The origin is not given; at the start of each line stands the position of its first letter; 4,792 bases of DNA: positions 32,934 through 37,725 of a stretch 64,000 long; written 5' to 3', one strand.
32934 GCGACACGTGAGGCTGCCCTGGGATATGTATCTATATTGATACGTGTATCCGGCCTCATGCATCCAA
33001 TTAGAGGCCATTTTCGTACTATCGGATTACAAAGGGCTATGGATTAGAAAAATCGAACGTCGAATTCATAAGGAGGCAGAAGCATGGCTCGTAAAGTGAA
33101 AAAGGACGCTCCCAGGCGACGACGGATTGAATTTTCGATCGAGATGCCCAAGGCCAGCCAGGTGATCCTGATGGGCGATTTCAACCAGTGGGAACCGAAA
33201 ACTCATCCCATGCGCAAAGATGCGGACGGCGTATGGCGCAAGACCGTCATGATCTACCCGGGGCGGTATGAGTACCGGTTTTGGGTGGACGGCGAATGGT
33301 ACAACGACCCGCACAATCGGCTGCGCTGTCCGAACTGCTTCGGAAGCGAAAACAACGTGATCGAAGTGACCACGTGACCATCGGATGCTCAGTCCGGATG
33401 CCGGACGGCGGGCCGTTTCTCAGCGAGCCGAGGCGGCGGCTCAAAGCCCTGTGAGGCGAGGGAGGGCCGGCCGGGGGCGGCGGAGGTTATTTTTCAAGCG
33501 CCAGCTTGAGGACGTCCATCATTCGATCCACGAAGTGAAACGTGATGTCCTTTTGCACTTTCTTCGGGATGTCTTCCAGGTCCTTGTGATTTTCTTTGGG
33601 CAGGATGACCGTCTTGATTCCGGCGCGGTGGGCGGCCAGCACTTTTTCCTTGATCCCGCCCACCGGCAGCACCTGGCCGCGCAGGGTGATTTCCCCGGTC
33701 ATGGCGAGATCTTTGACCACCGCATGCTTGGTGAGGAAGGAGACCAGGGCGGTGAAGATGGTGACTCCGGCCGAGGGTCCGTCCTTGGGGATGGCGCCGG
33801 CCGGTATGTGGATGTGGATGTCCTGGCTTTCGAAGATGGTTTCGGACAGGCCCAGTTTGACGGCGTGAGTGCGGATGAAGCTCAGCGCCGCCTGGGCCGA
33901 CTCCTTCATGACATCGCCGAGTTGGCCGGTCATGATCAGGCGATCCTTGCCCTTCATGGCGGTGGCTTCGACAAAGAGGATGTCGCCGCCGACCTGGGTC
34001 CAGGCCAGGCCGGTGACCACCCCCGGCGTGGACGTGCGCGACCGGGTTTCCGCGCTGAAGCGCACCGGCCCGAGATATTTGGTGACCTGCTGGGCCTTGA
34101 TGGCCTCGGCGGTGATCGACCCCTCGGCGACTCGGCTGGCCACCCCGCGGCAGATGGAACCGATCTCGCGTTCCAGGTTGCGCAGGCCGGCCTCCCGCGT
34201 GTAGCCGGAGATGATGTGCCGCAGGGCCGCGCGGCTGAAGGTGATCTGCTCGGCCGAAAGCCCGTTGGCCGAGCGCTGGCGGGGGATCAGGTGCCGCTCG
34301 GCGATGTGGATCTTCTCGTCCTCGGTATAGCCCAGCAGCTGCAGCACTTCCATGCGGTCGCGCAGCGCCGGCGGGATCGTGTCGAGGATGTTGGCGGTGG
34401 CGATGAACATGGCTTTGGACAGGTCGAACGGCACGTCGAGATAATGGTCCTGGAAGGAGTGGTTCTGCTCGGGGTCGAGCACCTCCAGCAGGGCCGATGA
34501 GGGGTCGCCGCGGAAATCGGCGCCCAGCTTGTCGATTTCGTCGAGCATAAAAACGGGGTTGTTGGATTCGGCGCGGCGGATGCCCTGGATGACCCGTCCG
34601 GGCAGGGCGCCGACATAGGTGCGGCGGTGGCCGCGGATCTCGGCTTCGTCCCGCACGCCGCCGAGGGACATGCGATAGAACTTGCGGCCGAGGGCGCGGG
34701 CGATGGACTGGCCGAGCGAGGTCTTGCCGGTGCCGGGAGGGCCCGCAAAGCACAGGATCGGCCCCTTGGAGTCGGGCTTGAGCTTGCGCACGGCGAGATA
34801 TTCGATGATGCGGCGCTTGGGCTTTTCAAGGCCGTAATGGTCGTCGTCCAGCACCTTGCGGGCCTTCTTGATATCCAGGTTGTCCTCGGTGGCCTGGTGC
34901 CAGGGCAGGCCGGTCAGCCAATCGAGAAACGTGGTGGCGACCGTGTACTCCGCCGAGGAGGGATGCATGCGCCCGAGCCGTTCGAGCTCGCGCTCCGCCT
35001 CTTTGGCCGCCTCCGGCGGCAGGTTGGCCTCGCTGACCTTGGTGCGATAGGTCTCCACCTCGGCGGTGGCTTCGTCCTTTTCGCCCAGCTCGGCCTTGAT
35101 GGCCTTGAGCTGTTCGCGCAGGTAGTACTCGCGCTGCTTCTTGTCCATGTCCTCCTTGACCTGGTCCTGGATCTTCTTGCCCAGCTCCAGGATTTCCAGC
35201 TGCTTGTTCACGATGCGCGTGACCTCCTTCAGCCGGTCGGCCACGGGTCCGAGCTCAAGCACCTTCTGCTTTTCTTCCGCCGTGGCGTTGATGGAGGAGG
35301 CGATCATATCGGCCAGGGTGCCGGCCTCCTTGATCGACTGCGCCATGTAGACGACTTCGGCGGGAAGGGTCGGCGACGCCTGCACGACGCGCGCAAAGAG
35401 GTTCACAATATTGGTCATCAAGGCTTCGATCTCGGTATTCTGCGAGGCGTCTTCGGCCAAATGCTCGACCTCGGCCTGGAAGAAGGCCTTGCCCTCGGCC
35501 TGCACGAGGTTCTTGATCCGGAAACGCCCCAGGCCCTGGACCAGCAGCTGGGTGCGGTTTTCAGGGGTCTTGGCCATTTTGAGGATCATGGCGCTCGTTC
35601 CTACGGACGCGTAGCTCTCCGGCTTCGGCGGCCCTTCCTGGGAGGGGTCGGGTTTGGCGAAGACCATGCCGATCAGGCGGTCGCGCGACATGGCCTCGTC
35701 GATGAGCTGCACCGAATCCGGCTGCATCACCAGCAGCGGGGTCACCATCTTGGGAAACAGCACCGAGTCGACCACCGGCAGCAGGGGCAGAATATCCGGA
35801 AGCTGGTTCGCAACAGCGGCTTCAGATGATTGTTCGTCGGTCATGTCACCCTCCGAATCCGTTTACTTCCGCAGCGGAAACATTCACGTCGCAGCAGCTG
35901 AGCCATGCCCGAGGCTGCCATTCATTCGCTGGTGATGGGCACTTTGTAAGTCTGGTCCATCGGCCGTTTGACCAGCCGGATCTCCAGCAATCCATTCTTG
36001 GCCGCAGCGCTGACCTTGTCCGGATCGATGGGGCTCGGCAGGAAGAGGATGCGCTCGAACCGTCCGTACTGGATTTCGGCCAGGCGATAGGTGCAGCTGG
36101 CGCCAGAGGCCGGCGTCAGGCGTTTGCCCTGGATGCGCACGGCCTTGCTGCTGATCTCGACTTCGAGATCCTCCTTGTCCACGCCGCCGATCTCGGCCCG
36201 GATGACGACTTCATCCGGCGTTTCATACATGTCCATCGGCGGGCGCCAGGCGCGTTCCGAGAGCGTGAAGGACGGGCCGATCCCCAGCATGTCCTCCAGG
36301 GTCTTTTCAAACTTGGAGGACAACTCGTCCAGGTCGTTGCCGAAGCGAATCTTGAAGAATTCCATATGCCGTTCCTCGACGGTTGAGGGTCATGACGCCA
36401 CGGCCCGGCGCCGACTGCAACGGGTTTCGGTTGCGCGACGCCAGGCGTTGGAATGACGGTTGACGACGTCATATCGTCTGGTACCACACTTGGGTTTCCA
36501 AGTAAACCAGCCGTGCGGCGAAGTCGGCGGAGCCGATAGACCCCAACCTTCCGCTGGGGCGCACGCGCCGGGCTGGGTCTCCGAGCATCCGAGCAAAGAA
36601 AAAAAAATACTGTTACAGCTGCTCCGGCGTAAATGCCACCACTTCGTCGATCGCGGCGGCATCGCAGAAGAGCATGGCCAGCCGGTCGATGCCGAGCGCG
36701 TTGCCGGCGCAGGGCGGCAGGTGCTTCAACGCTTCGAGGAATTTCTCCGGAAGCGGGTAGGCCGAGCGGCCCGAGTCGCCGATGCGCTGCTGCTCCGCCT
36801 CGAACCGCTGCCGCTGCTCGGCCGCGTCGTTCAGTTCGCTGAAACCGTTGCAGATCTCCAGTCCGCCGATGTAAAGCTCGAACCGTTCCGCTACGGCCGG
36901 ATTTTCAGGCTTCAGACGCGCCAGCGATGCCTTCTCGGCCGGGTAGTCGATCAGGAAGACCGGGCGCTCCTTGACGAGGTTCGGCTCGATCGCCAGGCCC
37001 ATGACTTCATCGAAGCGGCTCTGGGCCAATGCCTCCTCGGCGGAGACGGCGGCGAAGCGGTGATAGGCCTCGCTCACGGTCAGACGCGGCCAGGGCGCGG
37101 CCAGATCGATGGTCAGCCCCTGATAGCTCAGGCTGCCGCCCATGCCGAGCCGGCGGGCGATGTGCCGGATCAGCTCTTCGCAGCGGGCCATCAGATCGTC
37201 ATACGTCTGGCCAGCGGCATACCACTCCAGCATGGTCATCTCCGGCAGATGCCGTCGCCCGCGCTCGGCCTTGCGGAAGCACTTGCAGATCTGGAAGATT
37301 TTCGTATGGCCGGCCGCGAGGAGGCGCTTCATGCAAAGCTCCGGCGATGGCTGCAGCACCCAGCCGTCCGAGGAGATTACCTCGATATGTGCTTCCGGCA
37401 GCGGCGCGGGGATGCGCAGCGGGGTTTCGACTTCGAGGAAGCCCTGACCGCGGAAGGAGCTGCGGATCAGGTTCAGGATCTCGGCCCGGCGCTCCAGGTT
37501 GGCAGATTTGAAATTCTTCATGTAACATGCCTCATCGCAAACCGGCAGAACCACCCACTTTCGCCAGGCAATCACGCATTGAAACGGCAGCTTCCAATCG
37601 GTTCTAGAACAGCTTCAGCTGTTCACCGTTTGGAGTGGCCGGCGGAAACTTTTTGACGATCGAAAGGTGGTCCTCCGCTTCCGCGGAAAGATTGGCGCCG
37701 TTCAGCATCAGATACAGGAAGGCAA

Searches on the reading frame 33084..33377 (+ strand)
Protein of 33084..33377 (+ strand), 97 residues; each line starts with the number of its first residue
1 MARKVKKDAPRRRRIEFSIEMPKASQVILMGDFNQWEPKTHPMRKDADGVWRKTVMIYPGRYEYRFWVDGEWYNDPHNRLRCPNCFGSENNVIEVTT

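Call 61: search_protein_families(library=pfam, proteins=[window:33084-33377:+], max_evalue=0.001)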
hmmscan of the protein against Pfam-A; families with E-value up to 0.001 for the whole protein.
window:33084-33377:+ (97 aa): 3 families
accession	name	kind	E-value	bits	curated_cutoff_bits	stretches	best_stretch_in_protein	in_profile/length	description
PF16561.11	AMPK1_CBM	-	2.8e-13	50.3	26.8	1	23-96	10-80/85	Glycogen recognition site of AMP-activated protein kinase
PF02922.24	CBM_48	-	8.5e-10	39.3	22.4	1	13-70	11-72/83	Carbohydrate-binding module 48 (Isoamylase N-terminal domain)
PF22058.2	X25_BaPul_like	-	0.00089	19.8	27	1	30-74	12-58/87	Pullulanase X25 domain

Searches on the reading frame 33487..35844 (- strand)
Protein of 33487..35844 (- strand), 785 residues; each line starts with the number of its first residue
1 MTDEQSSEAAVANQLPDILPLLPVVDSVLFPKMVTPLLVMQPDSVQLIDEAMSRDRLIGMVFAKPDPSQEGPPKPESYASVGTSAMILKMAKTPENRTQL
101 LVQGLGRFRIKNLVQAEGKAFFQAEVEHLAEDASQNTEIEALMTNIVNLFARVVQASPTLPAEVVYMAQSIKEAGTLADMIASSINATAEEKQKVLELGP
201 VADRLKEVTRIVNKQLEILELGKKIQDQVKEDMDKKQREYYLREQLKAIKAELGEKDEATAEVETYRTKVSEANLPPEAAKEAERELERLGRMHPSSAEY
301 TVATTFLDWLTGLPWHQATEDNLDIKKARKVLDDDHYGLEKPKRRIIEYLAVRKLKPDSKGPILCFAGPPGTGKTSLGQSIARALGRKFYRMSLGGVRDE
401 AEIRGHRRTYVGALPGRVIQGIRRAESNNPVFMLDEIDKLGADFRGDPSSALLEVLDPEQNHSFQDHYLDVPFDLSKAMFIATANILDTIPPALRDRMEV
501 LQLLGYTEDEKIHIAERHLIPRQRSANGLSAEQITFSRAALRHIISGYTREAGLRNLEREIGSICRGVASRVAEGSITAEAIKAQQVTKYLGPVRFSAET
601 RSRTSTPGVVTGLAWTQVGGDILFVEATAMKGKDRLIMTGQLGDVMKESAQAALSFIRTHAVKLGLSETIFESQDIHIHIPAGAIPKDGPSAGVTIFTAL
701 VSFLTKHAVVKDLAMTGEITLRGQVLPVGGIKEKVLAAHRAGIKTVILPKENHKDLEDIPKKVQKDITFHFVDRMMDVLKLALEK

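Call 62: search_protein_families(library=pfam, proteins=[window:33487-35844:-], max_evalue=0.00001)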
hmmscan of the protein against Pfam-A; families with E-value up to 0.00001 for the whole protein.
window:33487-35844:- (785 aa): 6 families
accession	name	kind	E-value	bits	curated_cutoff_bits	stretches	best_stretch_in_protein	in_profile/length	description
PF05362.19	Lon_C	-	4.4e-92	307.7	21.1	1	582-784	2-204/205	Lon protease (S16) C-terminal proteolytic domain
PF02190.22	LON_substr_bdg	-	6.5e-45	153.9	28.7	1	19-214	2-200/200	ATP-dependent protease La (LON) substrate-binding domain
PF00004.35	AAA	-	1e-25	91.1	21.2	1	364-504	1-129/131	ATPase family associated with various cellular activities (AAA)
PF22667.2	Lon_lid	-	1.3e-21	76.4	27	1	526-576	2-52/57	Lon protease AAA+ ATPase lid domain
PF13541.12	ChlI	-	7.7e-10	39.2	27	1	625-752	1-121/121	Subunit ChlI of Mg-chelatase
PF07728.20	AAA_5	-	7.6e-09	36.1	22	1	364-498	2-139/139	AAA domain (dynein-related subfamily)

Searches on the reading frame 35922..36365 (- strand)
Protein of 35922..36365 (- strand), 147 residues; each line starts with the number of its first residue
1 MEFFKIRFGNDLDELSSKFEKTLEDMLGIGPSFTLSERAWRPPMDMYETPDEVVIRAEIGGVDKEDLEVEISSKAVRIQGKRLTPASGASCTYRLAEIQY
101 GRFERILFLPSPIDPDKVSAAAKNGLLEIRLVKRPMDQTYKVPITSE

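Call 62: search_protein_families(library=pfam, proteins=[window:35922-36365:-], max_evalue=0.00001)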
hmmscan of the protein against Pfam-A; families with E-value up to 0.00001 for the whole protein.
window:35922-36365:- (147 aa): 1 family
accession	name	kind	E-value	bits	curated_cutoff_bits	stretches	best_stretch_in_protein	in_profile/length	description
PF00011.27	HSP20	-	5.2e-15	55.8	20.8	1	46-141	2-98/102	Hsp20/alpha crystallin family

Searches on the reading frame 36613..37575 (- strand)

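Call 62: search_protein_families(library=pfam, proteins=[window:36613-37575:-], max_evalue=0.00001)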
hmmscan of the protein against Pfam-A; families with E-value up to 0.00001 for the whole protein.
window:36613-37575:- (320 aa): 1 family
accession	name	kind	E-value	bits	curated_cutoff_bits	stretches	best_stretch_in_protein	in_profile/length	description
PF00152.25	tRNA-synt_2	-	4.6e-53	180.7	25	1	21-316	16-305/308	tRNA synthetases class II (D, K and N)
